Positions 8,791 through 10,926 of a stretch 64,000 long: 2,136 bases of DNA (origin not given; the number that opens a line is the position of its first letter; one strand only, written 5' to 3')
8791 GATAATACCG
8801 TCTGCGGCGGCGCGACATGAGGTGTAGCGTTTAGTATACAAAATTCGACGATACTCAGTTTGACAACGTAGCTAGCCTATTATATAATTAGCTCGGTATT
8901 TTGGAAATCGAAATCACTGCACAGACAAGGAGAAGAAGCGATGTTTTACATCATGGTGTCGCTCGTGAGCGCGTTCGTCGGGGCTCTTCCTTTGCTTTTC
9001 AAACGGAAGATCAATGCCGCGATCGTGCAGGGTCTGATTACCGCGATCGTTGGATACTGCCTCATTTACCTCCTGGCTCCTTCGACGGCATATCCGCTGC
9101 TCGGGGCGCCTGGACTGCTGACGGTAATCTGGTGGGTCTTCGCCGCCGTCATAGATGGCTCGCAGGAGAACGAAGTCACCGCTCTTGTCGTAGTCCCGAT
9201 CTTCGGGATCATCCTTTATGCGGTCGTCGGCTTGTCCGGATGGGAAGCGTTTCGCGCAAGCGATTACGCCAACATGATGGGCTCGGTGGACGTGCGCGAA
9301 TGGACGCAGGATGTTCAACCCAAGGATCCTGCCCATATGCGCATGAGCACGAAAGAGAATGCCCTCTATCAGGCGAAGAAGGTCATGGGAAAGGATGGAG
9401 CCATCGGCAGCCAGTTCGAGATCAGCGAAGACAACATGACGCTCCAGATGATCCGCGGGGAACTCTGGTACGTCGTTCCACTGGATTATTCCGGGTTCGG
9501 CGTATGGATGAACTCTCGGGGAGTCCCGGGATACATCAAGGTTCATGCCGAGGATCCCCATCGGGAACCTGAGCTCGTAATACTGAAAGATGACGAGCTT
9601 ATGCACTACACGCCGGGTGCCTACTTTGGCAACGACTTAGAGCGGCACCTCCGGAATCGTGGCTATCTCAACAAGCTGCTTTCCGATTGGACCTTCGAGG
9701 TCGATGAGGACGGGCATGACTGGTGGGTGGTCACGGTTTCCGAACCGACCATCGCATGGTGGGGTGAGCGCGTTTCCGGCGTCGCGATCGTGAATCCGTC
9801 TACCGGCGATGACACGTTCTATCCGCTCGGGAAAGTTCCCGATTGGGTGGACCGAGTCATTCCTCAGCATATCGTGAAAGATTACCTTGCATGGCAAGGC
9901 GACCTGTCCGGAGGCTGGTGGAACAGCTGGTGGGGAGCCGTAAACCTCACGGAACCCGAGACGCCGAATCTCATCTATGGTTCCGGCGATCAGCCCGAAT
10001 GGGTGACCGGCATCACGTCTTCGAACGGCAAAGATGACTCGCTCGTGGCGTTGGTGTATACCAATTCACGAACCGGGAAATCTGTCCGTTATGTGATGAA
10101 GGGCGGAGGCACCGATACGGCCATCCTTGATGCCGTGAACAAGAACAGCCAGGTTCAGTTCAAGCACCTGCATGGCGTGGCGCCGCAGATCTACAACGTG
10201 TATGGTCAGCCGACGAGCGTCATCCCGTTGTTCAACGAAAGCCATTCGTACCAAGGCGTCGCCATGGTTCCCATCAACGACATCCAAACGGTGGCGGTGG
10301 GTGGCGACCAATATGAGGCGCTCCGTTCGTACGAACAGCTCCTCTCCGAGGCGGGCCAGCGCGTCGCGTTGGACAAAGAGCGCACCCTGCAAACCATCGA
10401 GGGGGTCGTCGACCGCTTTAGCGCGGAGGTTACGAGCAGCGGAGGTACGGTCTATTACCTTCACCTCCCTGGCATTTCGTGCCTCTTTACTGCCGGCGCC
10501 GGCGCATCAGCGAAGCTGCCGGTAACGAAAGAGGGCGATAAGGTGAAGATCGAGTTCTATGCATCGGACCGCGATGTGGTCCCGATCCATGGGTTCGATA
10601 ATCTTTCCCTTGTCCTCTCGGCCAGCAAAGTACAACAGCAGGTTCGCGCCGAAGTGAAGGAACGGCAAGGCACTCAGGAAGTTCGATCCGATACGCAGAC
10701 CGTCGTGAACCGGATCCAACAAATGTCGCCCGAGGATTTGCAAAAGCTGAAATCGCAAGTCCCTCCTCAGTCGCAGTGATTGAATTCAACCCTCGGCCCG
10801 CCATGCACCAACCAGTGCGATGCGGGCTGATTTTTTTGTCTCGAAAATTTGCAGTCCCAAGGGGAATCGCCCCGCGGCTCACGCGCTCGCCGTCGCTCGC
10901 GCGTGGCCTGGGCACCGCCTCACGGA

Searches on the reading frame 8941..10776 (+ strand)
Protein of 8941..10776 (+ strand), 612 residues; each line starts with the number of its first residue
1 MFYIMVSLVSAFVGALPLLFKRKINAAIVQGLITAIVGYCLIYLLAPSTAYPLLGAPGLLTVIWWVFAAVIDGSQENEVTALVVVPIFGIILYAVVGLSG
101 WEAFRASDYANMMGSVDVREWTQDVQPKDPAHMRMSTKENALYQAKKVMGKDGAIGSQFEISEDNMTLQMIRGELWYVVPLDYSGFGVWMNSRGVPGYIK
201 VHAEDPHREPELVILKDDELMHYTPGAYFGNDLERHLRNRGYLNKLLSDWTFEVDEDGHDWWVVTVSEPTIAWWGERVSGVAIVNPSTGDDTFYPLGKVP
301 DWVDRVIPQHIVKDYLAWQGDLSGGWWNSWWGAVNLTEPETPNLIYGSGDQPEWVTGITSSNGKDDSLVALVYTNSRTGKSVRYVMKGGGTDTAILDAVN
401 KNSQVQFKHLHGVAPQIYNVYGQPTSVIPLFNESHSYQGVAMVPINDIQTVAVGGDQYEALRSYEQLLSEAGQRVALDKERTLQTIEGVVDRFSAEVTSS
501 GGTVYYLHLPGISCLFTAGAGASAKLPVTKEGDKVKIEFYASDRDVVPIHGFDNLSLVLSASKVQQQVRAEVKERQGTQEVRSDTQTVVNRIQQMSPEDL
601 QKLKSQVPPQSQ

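Call 12: find_encoding_contigs(protein=window:8941-10776:+, flank=3000, max_places=10)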
Protein window:8941-10776:+ (612 aa): 4 contigs read that carry it; 2 places shown.
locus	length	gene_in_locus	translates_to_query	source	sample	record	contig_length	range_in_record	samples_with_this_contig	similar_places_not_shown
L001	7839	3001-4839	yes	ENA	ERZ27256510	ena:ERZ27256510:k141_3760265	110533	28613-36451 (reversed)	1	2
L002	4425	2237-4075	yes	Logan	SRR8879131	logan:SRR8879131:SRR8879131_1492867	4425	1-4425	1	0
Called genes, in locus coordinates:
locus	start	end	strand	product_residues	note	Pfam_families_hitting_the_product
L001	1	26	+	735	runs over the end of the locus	PF17191:RecG_wedge, PF01336:tRNA_anti-codon, PF00270:DEAD, PF04851:ResIII (weak), PF00271:Helicase_C, PF19833:RecG_dom3_C (weak)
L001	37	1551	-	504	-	PF13632:Glyco_trans_2_3 (weak)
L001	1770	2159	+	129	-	-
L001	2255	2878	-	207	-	PF04471:Mrr_cat, PF22722:NA-iREase1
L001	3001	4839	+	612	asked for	-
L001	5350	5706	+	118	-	-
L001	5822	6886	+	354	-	PF00814:TsaD, PF22521:HypF_C_2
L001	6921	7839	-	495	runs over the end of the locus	-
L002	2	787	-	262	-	?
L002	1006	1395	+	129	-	-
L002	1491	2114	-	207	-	PF04471:Mrr_cat, PF22722:NA-iREase1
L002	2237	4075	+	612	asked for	-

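Call 15: find_homologous_proteins(query=window:8941-10776:+)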
Query window:8941-10776:+ (612 aa): 268 proteins with E <= 0.001 among 8000 candidates; the best 120 are listed.
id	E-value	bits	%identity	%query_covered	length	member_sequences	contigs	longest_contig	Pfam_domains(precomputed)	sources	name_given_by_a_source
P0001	0.0e+0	1407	100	100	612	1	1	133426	-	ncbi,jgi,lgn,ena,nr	ncbi:MAG TPA: hypothetical protein VMT99_00590 [Candidatus Paceibacterota bacterium]|nr:hypothetical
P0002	0.0e+0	1068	73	100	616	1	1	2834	-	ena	-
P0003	0.0e+0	1038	71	99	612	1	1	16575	-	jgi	jgi:hypothetical protein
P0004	1.8e-274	930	65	100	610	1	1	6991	-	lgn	-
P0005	4.8e-263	892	64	100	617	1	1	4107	-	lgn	-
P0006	1.5e-260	884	62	99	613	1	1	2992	-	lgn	-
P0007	2.8e-260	883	61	99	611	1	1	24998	-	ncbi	-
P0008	4.9e-257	872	60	100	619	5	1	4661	-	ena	-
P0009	4.9e-242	823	58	99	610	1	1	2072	-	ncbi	-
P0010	3.2e-240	817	57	100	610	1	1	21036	-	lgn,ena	-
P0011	1.8e-233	795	56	100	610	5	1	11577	-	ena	-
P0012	3.8e-232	790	56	100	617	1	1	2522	-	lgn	-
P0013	1.2e-226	772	57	99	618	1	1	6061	-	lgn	-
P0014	3.4e-226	771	57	96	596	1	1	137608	-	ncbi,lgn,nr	ncbi:MAG: hypothetical protein HY918_06030 [Candidatus Doudnabacteria bacterium]|nr:hypothetical pro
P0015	4.3e-224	764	54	100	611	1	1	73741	-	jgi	jgi:hypothetical protein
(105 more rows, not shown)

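Call 16: find_encoding_contigs(protein=P0003, flank=4000, max_places=3)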
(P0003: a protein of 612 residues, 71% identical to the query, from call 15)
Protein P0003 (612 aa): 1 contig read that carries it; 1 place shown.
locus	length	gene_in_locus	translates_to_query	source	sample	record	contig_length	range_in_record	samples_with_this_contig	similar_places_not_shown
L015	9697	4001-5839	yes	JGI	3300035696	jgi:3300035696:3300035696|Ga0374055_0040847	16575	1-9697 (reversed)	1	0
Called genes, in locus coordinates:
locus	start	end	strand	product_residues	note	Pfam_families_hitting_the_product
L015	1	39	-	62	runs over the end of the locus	PF00462:Glutaredoxin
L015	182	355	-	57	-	PF03779:SPW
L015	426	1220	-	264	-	PF13098:Thioredoxin_2 (faint), PF13462:Thioredoxin_4, PF01323:DSBA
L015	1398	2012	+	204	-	PF09335:VTT_dom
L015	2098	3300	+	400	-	PF13439:Glyco_transf_4, PF13579:Glyco_trans_4_4, PF00534:Glycos_transf_1, PF13692:Glyco_trans_1_4, PF13524:Glyco_trans_1_2 (weak)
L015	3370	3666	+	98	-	-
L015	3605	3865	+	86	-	-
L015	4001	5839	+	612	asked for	-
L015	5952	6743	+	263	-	PF00535:Glycos_transf_2, PF10111:Glyco_tranf_2_2 (weak), PF13641:Glyco_tranf_2_3, PF13506:Glyco_transf_21 (weak), PF13632:Glyco_trans_2_3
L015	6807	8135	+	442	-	PF02397:Bac_transf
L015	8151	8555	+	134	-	PF13366:PDDEXK_3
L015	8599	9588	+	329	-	PF01073:3Beta_HSD, PF01370:Epimerase, PF02719:Polysacc_synt_2, PF04321:RmlD_sub_bind, PF07993:NAD_binding_4 (faint), PF16363:GDP_Man_Dehyd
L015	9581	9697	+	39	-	?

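Call 17: find_encoding_contigs(protein=P0002, flank=4000, max_places=3)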
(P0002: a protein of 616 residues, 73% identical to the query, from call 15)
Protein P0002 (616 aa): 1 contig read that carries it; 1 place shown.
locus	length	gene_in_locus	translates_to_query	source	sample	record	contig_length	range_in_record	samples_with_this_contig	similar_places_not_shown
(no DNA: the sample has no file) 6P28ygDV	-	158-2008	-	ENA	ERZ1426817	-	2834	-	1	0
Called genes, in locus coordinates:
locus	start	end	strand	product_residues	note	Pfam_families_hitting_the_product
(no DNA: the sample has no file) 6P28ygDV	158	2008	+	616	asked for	-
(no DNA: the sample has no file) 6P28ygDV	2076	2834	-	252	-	?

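Call 18: find_encoding_contigs(protein=P0004, flank=4000, max_places=3)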
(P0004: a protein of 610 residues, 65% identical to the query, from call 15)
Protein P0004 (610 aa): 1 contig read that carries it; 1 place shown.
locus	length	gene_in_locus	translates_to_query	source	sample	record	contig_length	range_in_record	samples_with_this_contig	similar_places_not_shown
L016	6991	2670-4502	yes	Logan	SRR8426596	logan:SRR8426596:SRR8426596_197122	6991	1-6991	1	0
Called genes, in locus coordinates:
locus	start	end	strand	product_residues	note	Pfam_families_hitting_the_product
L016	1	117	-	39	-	?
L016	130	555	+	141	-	PF08570:DUF1761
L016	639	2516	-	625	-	PF13583:Reprolysin_4, PF13688:Reprolysin_5, PF13582:Reprolysin_3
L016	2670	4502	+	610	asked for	-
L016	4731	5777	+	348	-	-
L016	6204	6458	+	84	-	PF00462:Glutaredoxin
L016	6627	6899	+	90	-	PF02583:Trns_repr_metal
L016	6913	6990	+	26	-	?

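Call 19: find_encoding_contigs(protein=P0007, flank=4000, max_places=3)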
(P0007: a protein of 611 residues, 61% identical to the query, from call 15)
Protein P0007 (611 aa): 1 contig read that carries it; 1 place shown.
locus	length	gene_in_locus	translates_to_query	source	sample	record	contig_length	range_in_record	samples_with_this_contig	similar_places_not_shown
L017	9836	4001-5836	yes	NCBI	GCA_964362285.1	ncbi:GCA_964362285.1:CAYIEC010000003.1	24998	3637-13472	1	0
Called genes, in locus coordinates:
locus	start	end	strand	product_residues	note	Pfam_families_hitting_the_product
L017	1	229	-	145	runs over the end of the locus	PF00583:Acetyltransf_1, PF13302:Acetyltransf_3, PF13420:Acetyltransf_4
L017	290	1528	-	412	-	PF00270:DEAD, PF04851:ResIII, PF00271:Helicase_C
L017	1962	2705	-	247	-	-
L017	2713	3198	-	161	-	PF15891:Nuc_deoxyri_tr2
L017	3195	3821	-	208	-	-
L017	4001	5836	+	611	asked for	-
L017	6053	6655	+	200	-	-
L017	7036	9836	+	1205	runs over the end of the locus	PF01471:PG_binding_1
